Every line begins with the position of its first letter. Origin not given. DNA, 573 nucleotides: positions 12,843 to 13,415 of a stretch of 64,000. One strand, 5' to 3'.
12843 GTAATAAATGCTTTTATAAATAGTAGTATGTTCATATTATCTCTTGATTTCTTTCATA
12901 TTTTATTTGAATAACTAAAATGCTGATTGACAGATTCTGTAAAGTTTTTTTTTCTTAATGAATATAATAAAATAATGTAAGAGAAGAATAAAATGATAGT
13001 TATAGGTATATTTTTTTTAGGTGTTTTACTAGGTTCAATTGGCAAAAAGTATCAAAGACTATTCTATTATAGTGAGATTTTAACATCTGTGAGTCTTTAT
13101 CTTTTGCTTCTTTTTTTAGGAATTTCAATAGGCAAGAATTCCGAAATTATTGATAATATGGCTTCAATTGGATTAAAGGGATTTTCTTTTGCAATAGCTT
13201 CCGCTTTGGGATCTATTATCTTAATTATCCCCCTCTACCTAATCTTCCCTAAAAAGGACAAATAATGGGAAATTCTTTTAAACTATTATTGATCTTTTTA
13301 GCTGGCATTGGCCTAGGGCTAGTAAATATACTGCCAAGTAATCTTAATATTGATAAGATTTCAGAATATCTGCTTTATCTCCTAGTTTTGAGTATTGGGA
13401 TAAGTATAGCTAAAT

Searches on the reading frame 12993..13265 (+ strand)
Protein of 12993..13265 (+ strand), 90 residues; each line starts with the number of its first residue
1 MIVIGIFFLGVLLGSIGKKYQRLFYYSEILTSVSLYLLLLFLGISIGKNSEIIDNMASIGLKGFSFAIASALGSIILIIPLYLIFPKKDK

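Call 37: search_protein_families(library=pfam, proteins=[window:12993-13265:+])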
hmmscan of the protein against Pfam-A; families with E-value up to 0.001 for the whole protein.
window:12993-13265:+ (90 aa): 1 family
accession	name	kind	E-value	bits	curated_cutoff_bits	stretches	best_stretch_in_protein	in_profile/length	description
PF03956.18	Lys_export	-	3e-09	37.1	23.8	1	5-84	2-79/190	Lysine exporter LysO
